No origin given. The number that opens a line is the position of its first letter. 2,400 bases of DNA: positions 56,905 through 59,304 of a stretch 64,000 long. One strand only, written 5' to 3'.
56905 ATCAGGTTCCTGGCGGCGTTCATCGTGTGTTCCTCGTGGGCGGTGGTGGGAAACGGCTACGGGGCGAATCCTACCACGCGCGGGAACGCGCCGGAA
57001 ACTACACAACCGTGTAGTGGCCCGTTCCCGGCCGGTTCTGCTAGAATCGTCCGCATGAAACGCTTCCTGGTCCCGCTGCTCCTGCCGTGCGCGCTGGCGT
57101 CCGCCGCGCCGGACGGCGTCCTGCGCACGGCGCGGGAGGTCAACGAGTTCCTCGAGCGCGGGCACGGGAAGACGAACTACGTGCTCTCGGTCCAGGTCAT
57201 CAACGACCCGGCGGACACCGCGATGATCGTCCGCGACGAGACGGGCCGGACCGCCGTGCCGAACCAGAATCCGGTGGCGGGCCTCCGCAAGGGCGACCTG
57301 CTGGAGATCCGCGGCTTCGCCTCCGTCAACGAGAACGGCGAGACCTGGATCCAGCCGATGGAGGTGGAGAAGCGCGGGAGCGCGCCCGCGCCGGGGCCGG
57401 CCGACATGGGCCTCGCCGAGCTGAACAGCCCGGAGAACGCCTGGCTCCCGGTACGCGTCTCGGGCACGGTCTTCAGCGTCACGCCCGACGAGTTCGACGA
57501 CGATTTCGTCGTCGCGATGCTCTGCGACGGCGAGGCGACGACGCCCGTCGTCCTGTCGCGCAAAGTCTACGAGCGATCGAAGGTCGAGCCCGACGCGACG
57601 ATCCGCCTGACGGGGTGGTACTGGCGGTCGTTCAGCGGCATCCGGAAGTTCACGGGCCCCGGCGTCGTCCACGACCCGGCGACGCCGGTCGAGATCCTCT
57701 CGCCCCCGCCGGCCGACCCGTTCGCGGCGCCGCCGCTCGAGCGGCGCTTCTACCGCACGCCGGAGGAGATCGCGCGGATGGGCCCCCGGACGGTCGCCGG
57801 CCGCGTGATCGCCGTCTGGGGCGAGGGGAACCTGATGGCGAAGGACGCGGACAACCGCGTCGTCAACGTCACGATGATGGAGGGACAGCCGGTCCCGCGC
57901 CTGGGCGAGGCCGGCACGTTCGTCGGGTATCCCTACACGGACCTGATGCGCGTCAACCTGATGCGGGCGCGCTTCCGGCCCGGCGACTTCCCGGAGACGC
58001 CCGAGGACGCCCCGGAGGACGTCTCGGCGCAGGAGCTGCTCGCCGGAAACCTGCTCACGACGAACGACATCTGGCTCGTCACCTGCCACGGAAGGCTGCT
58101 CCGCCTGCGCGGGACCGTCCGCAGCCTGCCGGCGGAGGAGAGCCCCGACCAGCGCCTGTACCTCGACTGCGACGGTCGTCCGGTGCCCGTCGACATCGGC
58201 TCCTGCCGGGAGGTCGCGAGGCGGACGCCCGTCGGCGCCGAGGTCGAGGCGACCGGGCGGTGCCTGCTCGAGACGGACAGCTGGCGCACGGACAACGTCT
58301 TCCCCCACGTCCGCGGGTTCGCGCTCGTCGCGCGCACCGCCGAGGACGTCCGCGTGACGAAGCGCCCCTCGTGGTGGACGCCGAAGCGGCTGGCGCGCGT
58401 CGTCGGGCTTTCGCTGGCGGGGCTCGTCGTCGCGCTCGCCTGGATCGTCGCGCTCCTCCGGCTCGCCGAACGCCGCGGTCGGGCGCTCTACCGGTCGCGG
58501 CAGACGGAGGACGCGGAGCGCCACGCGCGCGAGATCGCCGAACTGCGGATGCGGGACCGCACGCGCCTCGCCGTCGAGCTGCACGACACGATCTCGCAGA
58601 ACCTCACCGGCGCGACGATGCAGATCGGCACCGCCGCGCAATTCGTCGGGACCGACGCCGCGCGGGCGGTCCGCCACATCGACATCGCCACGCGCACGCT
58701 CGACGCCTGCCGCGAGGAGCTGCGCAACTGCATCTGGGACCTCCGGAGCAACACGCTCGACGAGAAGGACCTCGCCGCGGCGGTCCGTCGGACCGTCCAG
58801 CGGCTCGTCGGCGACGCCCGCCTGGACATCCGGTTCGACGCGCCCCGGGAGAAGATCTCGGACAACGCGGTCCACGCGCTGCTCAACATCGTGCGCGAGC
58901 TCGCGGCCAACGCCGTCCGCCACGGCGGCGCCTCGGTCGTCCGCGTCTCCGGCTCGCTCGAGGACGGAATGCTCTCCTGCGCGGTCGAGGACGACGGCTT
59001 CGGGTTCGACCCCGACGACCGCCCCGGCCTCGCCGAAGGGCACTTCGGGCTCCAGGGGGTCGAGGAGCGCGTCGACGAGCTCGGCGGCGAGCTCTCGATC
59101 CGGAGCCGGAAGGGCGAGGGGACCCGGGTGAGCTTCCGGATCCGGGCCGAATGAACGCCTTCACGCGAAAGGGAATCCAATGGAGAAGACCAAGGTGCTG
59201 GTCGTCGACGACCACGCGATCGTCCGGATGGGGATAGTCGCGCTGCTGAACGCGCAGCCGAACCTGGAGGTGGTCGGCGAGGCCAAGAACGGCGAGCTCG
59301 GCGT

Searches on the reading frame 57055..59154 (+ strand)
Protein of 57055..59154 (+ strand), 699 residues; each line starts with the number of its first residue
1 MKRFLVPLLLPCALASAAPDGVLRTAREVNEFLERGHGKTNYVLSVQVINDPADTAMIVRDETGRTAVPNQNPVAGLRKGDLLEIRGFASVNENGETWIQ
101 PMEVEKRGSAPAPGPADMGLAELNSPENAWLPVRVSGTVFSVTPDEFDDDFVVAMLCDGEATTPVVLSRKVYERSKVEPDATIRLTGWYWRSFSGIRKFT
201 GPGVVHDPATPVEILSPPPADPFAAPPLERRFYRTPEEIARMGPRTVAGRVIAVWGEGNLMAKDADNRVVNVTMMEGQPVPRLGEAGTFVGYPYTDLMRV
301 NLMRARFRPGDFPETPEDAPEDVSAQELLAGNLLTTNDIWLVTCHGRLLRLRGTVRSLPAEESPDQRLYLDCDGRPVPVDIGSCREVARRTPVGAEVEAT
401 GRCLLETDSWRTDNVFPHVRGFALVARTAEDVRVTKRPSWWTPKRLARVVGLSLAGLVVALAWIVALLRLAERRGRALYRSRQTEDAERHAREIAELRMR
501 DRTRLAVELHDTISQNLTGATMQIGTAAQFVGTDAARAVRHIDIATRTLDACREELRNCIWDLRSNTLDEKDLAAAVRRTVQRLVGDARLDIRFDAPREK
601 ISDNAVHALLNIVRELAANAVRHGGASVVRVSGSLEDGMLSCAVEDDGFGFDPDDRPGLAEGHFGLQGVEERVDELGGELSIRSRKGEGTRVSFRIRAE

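Call 11: search_protein_families(library=pfam, proteins=[window:57055-59154:+], max_evalue=0.01)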
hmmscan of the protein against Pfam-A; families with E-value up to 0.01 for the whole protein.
window:57055-59154:+ (699 aa): 4 families
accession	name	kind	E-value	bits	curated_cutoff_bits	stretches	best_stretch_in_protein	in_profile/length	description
PF02518.31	HATPase_c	-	8.5e-14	52.4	26.4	1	608-697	5-108/111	Histidine kinase-, DNA gyrase B-, and HSP90-like ATPase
PF07730.19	HisKA_3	-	8.2e-13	49.1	24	1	502-567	2-67/68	Histidine kinase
PF13581.12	HATPase_c_2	-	6.2e-06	26.7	27.4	1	597-694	20-125/127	Histidine kinase-like ATPase domain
PF10090.15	HPTransfase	-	0.002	18.3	22.9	0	577-653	4-79/123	Histidine phosphotransferase C-terminal domain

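Call 29: find_homologous_proteins(query=window:57055-59154:+, max_evalue=1e-20)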
Query window:57055-59154:+ (699 aa): 50 proteins with E <= 1e-20 among 8000 candidates.
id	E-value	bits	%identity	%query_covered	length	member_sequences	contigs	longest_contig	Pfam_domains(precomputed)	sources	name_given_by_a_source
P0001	0.0e+0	1543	98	100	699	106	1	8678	PF13581.13,PF07730.20,PF02518.32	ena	-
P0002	0.0e+0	1351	85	100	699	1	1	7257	PF13581.13,PF07730.20,PF02518.32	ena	-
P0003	0.0e+0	1347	85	100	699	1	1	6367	PF13581.13,PF07730.20,PF02518.32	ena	-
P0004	0.0e+0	1298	81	100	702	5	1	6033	PF07730.20,PF02518.32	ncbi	-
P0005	0.0e+0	1248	78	97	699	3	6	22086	PF13581.13,PF07730.20,PF02518.32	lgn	-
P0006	0.0e+0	1243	78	99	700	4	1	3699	PF13581.13,PF07730.20,PF02518.32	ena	-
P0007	0.0e+0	1238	77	100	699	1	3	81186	PF13581.13,PF07730.20,PF02518.32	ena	-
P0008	0.0e+0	1177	74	100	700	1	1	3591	PF07730.20,PF02518.32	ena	-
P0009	0.0e+0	1157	71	99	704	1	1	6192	PF13581.13,PF07730.20,PF02518.32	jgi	-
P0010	0.0e+0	1153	71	99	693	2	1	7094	PF13581.13,PF07730.20,PF02518.32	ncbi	-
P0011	0.0e+0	1125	69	100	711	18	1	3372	PF13581.13,PF07730.20,PF02518.32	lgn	-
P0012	0.0e+0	1074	65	100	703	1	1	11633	PF07730.20,PF02518.32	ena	-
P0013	0.0e+0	1074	68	99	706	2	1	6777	PF13581.13,PF07730.20,PF02518.32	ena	-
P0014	0.0e+0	1072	65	100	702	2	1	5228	PF13581.13,PF07730.20,PF02518.32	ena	-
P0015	0.0e+0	1049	64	100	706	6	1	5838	PF13581.13,PF07730.20,PF02518.32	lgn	-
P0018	3.1e-273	926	58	100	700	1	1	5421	PF13581.13,PF07730.20,PF02518.32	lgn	-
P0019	5.2e-190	651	45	100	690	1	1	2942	PF13581.13,PF07730.20,PF02518.32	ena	-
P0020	1.2e-179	617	46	100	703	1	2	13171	PF13581.13,PF07730.20,PF02518.32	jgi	-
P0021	3.3e-163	563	43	99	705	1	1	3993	PF13581.13,PF07730.20,PF02518.32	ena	-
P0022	4.5e-157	542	42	99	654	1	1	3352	PF07730.20,PF02518.32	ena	-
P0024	3.1e-140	487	39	98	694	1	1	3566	PF13581.13,PF07730.20,PF02518.32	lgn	-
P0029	1.5e-130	455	38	99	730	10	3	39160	PF07730.20,PF02518.32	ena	-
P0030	2.1e-130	454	39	91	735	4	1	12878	PF07730.20,PF02518.32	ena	-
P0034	2.4e-121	424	35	100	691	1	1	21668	PF13581.13,PF07730.20,PF02518.32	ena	-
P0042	3.9e-111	391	35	99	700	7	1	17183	PF07730.20,PF02518.32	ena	-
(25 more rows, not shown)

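Call 31: find_encoding_contigs(protein=P0007, flank=10000, max_places=1)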
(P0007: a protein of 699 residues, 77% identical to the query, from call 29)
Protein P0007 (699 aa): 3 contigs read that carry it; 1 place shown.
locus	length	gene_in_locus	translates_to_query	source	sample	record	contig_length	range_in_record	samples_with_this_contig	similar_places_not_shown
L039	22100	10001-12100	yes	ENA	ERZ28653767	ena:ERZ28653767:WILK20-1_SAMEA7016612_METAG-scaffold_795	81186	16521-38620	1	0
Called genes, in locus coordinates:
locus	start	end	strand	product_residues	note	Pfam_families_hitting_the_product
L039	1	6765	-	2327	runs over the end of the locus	PF03959:FSH1 (weak), PF20434:BD-FAE, PF00326:Peptidase_S9 (faint), PF07859:Abhydrolase_3 (weak), PF20434:BD-FAE, PF12708:Pect-lyase_RHGA_epim (faint), PF13287:Fn3_assoc, PF13290:CHB_HEX_C_1, +1 more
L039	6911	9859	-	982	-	PF22842:Pel9A-like_beta_helix (weak), PF13229:Beta_helix (faint), PF13287:Fn3_assoc, PF13290:CHB_HEX_C_1, PF22842:Pel9A-like_beta_helix (weak)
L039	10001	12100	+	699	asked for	PF07730:HisKA_3, PF13581:HATPase_c_2 (weak), PF02518:HATPase_c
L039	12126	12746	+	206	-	PF00072:Response_reg, PF00196:GerE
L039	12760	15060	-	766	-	PF00657:Lipase_GDSL, PF13472:Lipase_GDSL_2, PF12708:Pect-lyase_RHGA_epim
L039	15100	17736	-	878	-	PF12708:Pect-lyase_RHGA_epim (weak), PF13287:Fn3_assoc, PF13290:CHB_HEX_C_1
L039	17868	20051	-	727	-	PF00657:Lipase_GDSL, PF13472:Lipase_GDSL_2, PF10102:DUF2341, PF13385:Laminin_G_3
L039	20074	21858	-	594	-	PF03629:SASA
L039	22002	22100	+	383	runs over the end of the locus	PF13407:Peripla_BP_4, PF13377:Peripla_BP_3, PF12833:HTH_18, PF00165:HTH_AraC (weak)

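Call 32: find_encoding_contigs(protein=P0012, flank=10000, max_places=1)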
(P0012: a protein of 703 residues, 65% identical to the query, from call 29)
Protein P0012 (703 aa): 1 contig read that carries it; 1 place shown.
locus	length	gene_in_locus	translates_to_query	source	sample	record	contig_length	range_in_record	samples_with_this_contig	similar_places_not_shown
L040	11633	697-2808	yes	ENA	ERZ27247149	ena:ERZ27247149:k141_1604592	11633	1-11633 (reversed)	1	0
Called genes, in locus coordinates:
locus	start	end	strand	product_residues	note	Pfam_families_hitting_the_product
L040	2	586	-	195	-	?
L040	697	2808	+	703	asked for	PF07730:HisKA_3, PF02518:HATPase_c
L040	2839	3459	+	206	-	PF00072:Response_reg, PF00196:GerE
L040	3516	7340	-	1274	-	PF18998:Flg_new_2, PF13229:Beta_helix (weak)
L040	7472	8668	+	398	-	PF13377:Peripla_BP_3, PF12833:HTH_18, PF00165:HTH_AraC (weak)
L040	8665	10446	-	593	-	PF16499:Melibiase_2, PF17801:Melibiase_C (weak)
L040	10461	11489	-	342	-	PF01636:APH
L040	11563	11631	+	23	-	?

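Call 33: find_encoding_contigs(protein=P0018, flank=10000, max_places=1)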
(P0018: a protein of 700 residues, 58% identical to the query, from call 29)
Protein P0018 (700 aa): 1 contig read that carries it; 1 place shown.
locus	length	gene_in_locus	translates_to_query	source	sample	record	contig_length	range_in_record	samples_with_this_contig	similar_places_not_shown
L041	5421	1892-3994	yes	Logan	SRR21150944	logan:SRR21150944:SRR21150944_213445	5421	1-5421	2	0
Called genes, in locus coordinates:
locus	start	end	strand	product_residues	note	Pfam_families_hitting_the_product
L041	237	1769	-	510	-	PF17936:Big_6, PF03629:SASA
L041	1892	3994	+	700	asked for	PF07730:HisKA_3, PF13581:HATPase_c_2 (weak), PF02518:HATPase_c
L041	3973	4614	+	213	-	PF00072:Response_reg, PF00196:GerE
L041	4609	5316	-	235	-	PF01522:Polysacc_deac_1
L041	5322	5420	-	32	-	?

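Call 34: find_encoding_contigs(protein=P0020, flank=10000, max_places=1)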
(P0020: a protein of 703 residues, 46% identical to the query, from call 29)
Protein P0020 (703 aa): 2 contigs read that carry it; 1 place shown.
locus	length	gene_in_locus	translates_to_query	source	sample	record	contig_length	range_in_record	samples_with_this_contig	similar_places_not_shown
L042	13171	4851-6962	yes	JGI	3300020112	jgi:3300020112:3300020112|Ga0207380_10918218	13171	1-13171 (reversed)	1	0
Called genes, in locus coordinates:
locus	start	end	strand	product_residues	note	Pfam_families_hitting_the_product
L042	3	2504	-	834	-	?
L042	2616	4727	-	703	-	-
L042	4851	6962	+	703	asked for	PF07730:HisKA_3, PF13581:HATPase_c_2 (weak), PF02518:HATPase_c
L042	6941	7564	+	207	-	PF00072:Response_reg, PF00196:GerE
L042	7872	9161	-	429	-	-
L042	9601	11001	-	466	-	PF01637:ATPase_2, PF13191:AAA_16 (faint), PF13173:AAA_14 (faint)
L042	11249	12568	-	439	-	PF01637:ATPase_2, PF13191:AAA_16 (faint), PF13173:AAA_14 (weak), PF13401:AAA_22 (weak), PF03008:DUF234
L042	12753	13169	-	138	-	?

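Call 37: find_encoding_contigs(protein=P0029, flank=6000, max_places=1)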
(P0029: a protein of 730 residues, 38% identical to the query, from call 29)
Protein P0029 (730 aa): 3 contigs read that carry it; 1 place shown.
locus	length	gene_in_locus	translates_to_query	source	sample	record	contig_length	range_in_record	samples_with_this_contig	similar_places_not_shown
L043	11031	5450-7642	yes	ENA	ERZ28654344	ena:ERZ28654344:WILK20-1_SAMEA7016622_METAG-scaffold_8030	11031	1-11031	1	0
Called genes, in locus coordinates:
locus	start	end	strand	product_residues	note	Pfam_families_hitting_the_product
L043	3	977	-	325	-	?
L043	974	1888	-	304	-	PF09992:NAGPA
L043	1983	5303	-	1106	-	PF13385:Laminin_G_3 (faint), PF14683:CBM-like (faint)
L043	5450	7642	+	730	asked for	PF07730:HisKA_3 (weak), PF02518:HATPase_c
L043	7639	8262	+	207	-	PF00072:Response_reg, PF00196:GerE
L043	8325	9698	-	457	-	PF02952:Fucose_iso_C (weak)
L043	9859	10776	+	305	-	PF01663:Phosphodiest, PF00884:Sulfatase, PF01676:Metalloenzyme (weak)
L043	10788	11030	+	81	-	?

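Call 38: find_encoding_contigs(protein=P0034, flank=6000, max_places=1)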
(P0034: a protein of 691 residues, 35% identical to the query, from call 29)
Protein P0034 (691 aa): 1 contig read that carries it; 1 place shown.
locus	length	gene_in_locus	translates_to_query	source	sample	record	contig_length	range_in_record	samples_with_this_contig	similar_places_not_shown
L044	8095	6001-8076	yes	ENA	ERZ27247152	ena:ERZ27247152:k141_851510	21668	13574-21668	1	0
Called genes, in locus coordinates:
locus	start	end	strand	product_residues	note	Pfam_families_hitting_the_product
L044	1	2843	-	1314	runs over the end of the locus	PF10102:DUF2341, PF13385:Laminin_G_3, PF13290:CHB_HEX_C_1, PF13287:Fn3_assoc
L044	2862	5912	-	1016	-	PF00657:Lipase_GDSL, PF13472:Lipase_GDSL_2, PF25182:NonGDSL (weak)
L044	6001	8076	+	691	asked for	PF07730:HisKA_3, PF13581:HATPase_c_2 (weak), PF02518:HATPase_c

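Call 39: find_encoding_contigs(protein=P0042, flank=6000, max_places=1)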
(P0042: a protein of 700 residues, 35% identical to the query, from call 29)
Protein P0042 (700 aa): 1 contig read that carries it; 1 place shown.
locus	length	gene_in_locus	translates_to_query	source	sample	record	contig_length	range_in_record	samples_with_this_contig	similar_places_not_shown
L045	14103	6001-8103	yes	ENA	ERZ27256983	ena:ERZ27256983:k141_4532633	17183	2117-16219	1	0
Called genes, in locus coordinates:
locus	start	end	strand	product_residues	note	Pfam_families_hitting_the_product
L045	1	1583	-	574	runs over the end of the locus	PF17389:Bac_rhamnosid6H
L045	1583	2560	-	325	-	-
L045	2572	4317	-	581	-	PF21722:Gly_rich_2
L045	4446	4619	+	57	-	-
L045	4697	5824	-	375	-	PF01637:ATPase_2 (weak), PF13191:AAA_16 (weak), PF13173:AAA_14 (faint), PF13401:AAA_22 (weak)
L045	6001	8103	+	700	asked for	PF07730:HisKA_3, PF02518:HATPase_c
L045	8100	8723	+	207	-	PF00072:Response_reg, PF00196:GerE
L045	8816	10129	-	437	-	PF01545:Cation_efflux, PF16916:ZT_dimer, PF01288:HPPK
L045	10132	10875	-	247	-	PF00809:Pterin_bind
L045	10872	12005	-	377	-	-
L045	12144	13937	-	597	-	PF20434:BD-FAE, PF00135:COesterase (faint), PF01738:DLH (faint), PF20434:BD-FAE, PF07859:Abhydrolase_3, PF00326:Peptidase_S9 (weak)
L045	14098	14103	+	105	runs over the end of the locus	PF01037:AsnC_trans_reg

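Call 40: find_encoding_contigs(protein=P0030, flank=6000, max_places=1)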
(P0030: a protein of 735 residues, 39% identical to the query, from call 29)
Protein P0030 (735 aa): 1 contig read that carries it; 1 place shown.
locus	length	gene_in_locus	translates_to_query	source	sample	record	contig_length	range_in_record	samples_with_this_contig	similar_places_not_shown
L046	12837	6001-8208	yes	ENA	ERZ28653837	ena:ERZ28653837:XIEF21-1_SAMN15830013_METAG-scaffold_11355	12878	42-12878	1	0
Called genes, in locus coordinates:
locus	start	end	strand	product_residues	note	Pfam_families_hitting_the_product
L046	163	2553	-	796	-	PF06452:CBM9_1 (weak)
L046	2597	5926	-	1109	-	PF14683:CBM-like (faint), PF13385:Laminin_G_3 (faint)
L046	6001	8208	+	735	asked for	PF07730:HisKA_3, PF02518:HATPase_c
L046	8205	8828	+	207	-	PF00072:Response_reg, PF00196:GerE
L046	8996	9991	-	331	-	PF13593:SBF_like, PF01758:SBF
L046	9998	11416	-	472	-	PF02012:BNR (faint), PF13088:BNR_2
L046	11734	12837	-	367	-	?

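Call 44: search_protein_families(library=ncbifam, proteins=[window:57055-59154:+], max_evalue=0.001)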
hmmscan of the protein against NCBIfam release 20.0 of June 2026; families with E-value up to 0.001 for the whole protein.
window:57055-59154:+ (699 aa): 11 families
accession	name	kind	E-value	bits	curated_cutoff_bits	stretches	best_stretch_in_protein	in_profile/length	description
NF052443.1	SensHisKinMctS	equivalog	5.4e-27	94.2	700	1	491-693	240-443/457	two-component system sensor histidine kinase MctS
NF008184.0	PRK10935.1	equivalog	8.8e-27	94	553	1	478-697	342-558/565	nitrate/nitrite two-component system sensor histidine kinase NarQ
NF052531.1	Strep_LiaS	equivalog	4.2e-24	85.4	450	1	480-696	112-325/328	envelope stress sensor histidine kinase LiaS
NF008649.0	PRK11644.1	equivalog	1.8e-21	76.5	408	1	467-693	267-491/499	signal transduction histidine-protein kinase/phosphatase UhpB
NF007896.0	PRK10600.1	equivalog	4.9e-19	68.4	578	1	496-697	385-584/598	nitrate/nitrite two-component system sensor histidine kinase NarX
NF047786.1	his_kin_MadS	equivalog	4e-18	65.8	500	1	496-696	225-433/434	MadS family sensor histidine kinase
NF047322.1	HK_morpho_MacS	equivalog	5.1e-08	32.5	300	1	479-696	161-366/367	MacS family sensor histidine kinase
NF041045.1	RsbA_anti_sig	subfamily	4.5e-06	26.1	210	1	575-653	183-258/303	anti-sigma factor RsbA family regulatory protein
NF040691.1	MtrAB_MtrB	equivalog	5.3e-06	25.7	450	1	568-655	346-434/507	MtrAB system histidine kinase MtrB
TIGR02966.1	phoR_proteo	equivalog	0.00013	21.1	334.2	1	567-662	188-284/333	phosphate regulon sensor histidine kinase PhoR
NF008298.1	PRK11086.1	subfamily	0.00013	20.5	520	1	601-696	415-523/529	DcuS/MalK family sensor histidine kinase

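Call 64: predict_structure(alignment_id=A3)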
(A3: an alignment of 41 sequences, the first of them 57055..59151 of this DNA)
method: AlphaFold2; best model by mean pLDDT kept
length: 699 residues; sequences in the alignment: 41
mean_pLDDT: 82.2   pTM: 0.53
mean pLDDT of the five models: 82.2, 81.7, 81.1, 79.3, 79.2
residues with pLDDT >= 90: 257; 70-90: 336; 50-70: 62; < 50: 44
segments of 3 or more residues with pLDDT < 50: 1-19, 474-491
pLDDT, mean of each block of 10 residues (from residue 1): 42 43 90 83 94 79 89 81 93 84 92 91 85 92 84 88 90 90 93 61 86 92 90 78 89 92 91 90 94 82 93 85 86 62 85 93 88 92 91 94 81 59 92 89 81 90 76 46 44 53 66 77 86 85 82 78 76 88 86 87 85 88 88 90 91 68 65 84 87 89
secondary structure, 60 per line:
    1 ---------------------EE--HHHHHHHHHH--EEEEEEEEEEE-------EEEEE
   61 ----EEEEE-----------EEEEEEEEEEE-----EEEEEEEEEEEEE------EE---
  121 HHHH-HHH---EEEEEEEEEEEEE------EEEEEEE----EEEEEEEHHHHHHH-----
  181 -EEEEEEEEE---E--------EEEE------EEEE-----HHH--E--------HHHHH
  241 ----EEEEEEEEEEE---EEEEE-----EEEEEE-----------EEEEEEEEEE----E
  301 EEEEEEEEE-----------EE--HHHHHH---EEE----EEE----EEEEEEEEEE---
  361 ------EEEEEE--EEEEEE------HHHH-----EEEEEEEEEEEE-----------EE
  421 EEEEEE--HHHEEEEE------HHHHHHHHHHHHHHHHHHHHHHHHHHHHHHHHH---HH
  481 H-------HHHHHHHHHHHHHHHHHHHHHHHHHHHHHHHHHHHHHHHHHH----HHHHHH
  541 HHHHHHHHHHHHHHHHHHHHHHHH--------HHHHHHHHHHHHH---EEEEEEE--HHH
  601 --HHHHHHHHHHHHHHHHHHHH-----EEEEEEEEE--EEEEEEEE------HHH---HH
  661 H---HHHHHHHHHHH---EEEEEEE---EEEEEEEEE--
elements in order (helices of 4 or more, strands of 3 or more residues): H26-35 E38-48 E56-60 E65-69 E81-91 E97-109 H121-124 E132-144 E151-157 E162-168 H169-175 E182-190 E203-206 E213-216 H236-240 E245-255 E259-263 E269-274 E286-295 E300-309 H325-330 E334-336 E341-343 E348-357 E367-372 E375-380 H387-390 E396-407 E419-426 E432-436 H443-475 H489-530 H535-564 H573-585 E589-595 H603-622 E628-636 E639-646 H665-675 E679-685 E689-697

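Call 73: find_encoding_contigs(protein=P0019, flank=3000, max_places=1)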
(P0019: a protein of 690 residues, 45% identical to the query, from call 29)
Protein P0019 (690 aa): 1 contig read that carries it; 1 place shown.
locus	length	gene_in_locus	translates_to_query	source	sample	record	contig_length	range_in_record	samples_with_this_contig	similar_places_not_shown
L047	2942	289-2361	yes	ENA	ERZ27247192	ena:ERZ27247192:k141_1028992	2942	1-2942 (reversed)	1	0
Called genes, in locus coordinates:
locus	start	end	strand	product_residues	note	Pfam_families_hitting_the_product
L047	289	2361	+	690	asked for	PF07730:HisKA_3, PF13581:HATPase_c_2 (faint), PF02518:HATPase_c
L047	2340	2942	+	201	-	?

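Call 74: find_encoding_contigs(protein=P0021, flank=3000, max_places=1)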
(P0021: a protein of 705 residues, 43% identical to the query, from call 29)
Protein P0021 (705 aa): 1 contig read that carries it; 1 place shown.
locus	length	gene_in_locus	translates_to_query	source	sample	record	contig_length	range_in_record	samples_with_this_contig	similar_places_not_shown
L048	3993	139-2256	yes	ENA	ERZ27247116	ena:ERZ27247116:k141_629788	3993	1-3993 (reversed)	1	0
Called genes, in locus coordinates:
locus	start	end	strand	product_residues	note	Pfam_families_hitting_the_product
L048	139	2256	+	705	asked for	PF07730:HisKA_3, PF13581:HATPase_c_2 (weak), PF02518:HATPase_c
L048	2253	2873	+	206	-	PF00072:Response_reg, PF00196:GerE, PF08281:Sigma70_r4_2 (weak)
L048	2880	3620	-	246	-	PF08011:PDDEXK_9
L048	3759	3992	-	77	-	?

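Call 75: find_encoding_contigs(protein=P0022, flank=3000, max_places=1)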
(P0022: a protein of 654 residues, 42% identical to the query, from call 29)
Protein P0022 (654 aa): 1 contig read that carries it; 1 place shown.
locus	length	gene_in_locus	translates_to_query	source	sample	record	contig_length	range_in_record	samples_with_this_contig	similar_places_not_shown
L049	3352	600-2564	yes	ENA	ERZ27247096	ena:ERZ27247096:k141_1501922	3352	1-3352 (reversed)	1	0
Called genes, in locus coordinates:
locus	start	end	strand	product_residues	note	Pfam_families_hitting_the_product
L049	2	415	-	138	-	?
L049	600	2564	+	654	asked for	PF07730:HisKA_3, PF02518:HATPase_c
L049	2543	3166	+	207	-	PF00072:Response_reg, PF00196:GerE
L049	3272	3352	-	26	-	?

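Call 76: find_encoding_contigs(protein=P0024, flank=3000, max_places=1)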
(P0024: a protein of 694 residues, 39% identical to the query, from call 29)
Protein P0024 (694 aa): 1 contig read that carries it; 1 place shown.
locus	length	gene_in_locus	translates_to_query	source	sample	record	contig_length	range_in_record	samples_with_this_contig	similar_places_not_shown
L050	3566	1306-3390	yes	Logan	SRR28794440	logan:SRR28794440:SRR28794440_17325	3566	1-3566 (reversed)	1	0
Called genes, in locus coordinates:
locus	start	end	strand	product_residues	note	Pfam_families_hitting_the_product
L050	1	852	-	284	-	?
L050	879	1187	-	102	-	-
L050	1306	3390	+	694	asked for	PF07730:HisKA_3, PF13581:HATPase_c_2 (weak), PF02518:HATPase_c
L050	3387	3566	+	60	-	?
